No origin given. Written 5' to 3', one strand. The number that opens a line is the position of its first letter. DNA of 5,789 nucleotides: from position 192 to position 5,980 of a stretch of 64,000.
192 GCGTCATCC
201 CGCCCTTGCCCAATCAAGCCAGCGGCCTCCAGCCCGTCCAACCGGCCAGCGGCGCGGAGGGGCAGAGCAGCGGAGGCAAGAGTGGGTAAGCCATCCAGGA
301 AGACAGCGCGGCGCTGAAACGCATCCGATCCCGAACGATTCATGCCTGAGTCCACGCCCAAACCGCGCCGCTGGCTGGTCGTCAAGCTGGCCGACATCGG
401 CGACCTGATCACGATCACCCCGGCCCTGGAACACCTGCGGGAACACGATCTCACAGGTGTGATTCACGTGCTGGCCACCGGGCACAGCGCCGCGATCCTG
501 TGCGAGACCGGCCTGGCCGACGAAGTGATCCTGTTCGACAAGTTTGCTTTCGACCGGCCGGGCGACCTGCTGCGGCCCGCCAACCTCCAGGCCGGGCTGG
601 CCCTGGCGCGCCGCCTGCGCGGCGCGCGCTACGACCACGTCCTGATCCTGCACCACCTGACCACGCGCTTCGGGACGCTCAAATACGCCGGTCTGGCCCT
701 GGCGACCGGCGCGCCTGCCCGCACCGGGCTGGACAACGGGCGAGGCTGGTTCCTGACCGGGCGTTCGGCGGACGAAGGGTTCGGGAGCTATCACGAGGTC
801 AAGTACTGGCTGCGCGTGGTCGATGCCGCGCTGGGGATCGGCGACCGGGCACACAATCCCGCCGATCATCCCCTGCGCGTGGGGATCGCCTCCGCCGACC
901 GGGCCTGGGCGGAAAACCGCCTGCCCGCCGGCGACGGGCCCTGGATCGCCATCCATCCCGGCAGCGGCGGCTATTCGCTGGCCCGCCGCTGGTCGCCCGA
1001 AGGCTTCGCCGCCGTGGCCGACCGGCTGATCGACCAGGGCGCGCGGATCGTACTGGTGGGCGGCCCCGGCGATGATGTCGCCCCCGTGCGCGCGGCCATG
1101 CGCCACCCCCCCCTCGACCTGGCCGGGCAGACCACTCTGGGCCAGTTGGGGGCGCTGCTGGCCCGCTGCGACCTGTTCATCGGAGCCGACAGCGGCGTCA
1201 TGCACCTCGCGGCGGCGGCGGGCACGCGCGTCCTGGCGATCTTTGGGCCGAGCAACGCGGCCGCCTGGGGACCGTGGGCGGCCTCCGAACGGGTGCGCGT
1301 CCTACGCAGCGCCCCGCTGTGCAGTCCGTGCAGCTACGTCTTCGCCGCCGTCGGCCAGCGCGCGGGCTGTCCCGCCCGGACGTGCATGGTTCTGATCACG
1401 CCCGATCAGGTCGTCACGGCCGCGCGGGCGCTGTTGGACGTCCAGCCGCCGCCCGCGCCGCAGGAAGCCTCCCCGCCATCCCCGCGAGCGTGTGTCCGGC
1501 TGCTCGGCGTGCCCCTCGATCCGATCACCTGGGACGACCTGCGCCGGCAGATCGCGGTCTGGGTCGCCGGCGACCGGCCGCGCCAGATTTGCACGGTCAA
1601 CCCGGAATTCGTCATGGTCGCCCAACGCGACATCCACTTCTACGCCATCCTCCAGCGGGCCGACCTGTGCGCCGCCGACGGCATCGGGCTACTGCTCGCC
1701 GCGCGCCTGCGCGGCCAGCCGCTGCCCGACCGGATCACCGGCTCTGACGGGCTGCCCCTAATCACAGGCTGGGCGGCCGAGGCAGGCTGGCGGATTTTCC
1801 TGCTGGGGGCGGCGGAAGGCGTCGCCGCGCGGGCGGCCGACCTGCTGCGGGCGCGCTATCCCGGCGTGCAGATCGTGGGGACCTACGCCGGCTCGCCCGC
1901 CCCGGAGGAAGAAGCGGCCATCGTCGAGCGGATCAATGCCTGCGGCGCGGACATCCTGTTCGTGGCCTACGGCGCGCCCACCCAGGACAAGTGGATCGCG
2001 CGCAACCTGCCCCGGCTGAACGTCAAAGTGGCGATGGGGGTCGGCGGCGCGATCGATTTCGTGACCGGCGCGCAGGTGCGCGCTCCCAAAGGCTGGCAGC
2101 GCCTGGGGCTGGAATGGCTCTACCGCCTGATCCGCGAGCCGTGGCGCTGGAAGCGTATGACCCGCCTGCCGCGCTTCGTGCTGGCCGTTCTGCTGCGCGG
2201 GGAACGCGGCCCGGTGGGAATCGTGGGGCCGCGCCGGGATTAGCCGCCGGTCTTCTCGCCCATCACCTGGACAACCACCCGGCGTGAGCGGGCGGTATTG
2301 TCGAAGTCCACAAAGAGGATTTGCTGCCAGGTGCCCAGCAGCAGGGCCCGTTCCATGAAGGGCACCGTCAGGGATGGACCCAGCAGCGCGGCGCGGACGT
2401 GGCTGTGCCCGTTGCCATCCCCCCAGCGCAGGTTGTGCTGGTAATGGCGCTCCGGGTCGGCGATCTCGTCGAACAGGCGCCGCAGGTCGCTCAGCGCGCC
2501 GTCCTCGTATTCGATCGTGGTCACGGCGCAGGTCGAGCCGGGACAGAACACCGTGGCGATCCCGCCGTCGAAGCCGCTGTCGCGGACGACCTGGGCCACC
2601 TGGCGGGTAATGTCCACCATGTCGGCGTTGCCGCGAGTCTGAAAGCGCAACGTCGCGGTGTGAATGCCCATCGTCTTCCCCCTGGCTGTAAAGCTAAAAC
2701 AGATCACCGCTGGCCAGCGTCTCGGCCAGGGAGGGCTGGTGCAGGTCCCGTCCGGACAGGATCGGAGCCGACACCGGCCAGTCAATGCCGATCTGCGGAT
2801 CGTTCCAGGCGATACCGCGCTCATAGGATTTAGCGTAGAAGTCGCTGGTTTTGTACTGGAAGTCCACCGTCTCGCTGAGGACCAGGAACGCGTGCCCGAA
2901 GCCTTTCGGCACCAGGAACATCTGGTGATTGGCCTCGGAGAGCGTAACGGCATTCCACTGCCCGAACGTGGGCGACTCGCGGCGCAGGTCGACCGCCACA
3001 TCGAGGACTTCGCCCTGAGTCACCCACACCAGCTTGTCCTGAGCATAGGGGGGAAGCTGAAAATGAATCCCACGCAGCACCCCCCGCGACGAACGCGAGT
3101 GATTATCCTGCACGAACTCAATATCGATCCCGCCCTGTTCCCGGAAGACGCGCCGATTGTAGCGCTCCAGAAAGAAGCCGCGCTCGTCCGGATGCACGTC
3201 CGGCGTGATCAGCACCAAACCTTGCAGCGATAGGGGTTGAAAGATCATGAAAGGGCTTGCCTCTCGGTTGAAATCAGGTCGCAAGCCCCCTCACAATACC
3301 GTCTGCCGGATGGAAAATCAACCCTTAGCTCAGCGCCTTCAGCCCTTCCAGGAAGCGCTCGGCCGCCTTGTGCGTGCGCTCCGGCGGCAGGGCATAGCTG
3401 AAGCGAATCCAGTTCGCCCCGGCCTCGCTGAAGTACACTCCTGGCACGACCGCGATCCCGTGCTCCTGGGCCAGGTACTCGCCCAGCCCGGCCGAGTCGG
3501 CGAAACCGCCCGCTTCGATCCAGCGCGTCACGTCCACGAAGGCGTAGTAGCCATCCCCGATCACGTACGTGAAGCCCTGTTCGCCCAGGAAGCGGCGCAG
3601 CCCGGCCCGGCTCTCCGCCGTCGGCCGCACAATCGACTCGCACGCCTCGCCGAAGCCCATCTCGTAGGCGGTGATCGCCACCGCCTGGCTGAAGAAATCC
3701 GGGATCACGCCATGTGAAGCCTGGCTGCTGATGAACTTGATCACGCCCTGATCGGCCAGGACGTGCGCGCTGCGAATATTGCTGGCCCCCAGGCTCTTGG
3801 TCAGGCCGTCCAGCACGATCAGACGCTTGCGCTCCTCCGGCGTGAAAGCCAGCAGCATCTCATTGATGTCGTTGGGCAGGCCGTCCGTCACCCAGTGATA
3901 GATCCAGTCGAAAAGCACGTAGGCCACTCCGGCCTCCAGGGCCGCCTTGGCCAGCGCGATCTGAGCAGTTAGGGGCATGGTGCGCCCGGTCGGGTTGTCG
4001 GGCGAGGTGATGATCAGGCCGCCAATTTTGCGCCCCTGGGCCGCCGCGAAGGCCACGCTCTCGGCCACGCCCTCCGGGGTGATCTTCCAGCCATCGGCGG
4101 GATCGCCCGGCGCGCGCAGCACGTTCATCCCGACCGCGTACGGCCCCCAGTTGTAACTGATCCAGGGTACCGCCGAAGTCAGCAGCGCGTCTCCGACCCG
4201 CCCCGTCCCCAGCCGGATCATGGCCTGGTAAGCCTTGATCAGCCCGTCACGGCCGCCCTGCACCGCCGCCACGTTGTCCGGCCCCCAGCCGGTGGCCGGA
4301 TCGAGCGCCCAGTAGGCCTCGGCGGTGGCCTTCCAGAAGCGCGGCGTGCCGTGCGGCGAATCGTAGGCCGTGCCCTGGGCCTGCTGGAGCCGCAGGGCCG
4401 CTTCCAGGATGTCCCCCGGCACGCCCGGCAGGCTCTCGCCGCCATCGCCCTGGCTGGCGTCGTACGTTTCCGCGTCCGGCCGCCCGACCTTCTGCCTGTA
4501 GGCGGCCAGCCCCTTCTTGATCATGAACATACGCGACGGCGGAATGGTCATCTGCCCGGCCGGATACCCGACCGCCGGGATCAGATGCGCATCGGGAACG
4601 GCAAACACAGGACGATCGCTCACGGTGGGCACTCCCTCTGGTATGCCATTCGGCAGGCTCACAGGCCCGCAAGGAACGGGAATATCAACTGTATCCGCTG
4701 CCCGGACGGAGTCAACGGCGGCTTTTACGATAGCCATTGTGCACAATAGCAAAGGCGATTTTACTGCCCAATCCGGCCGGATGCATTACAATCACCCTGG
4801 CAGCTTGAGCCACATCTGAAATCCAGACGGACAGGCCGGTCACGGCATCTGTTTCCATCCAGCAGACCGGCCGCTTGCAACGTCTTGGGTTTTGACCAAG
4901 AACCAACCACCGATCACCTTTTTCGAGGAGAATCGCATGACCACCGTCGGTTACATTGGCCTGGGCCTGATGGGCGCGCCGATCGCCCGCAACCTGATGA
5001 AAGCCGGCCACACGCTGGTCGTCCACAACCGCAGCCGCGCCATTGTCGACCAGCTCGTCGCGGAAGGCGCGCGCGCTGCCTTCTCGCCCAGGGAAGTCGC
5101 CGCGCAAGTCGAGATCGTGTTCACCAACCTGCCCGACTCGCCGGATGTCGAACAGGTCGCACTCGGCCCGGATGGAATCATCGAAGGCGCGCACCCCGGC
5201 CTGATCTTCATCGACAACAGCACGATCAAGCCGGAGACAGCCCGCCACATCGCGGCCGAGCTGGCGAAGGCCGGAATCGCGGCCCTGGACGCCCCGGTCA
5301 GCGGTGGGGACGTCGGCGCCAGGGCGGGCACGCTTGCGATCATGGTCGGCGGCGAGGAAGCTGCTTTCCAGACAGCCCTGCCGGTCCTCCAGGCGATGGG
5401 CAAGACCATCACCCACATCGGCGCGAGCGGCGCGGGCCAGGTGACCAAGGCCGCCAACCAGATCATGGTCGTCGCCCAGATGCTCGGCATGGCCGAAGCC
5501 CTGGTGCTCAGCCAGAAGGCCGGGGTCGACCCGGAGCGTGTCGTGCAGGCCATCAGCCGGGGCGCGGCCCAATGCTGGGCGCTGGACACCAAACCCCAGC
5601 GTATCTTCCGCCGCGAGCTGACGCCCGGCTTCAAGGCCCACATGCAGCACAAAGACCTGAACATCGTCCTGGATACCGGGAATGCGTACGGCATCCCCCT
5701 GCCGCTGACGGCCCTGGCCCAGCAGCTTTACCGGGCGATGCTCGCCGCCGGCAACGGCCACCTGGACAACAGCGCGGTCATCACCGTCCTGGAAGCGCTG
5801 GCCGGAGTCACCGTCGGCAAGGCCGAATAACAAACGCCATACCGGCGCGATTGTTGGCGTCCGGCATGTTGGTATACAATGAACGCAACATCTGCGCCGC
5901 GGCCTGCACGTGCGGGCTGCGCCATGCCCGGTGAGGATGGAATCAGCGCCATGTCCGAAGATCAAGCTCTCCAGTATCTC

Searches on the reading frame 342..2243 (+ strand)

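Call 11: search_protein_families(library=pfam, proteins=[window:342-2243:+], max_evalue=0.00001)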
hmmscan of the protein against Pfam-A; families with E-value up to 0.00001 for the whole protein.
window:342-2243:+ (633 aa): 2 families
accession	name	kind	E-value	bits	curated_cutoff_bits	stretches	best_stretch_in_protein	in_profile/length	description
PF03808.19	Glyco_tran_WecG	-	3.4e-62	209.6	27.4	1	440-606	1-167/168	Glycosyl transferase WecG/TagA/CpsF family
PF01075.23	Glyco_transf_9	-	2.3e-36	125.8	22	1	87-319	3-227/247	Glycosyltransferase family 9 (heptosyltransferase)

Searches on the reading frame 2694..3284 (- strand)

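Call 11: search_protein_families(library=pfam, proteins=[window:2694-3284:-], max_evalue=0.00001)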
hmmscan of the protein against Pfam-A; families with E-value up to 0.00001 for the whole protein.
window:2694-3284:- (196 aa): 1 family
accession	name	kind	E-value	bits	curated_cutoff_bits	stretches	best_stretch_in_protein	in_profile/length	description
PF00908.23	dTDP_sugar_isom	-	4.9e-70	235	27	1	18-188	2-168/168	dTDP-4-dehydrorhamnose 3,5-epimerase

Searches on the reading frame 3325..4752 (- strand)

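Call 11: search_protein_families(library=pfam, proteins=[window:3325-4752:-], max_evalue=0.00001)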
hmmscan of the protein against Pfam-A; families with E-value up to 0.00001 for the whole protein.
window:3325-4752:- (475 aa): 1 family
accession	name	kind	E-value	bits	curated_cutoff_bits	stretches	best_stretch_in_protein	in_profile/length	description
PF00155.27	Aminotran_1_2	-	1.7e-27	97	19.7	1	111-467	18-361/361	Aminotransferase class I and II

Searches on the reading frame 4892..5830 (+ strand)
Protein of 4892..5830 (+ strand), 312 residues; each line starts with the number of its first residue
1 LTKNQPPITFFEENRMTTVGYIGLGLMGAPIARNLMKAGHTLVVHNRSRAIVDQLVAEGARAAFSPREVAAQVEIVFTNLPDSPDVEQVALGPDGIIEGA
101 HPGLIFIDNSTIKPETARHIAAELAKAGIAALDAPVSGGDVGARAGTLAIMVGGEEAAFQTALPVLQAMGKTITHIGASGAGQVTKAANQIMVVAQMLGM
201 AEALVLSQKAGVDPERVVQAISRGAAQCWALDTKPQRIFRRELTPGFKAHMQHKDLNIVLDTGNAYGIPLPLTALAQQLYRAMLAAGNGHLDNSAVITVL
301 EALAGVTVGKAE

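Call 11: search_protein_families(library=pfam, proteins=[window:4892-5830:+], max_evalue=0.00001)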
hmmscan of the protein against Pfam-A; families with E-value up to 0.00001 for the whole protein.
window:4892-5830:+ (312 aa): 4 families
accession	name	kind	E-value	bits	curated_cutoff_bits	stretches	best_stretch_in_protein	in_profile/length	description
PF03446.21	NAD_binding_2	-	1.5e-54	184.8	21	1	18-177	1-161/161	NAD binding domain of 6-phosphogluconate dehydrogenase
PF14833.11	NAD_binding_11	-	1.3e-40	138.9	30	1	180-300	1-122/122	NAD-binding of NADP-dependent 3-hydroxyisobutyrate dehydrogenase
PF21761.2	RedAm-like_C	-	3e-06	28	27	0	191-301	14-126/127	NADPH-dependent reductive aminase-like, C-terminal domain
PF02826.25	2-Hacid_dh_C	-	7.6e-06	25.9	25.1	0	12-87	32-106/178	D-isomer specific 2-hydroxyacid dehydrogenase, NAD binding domain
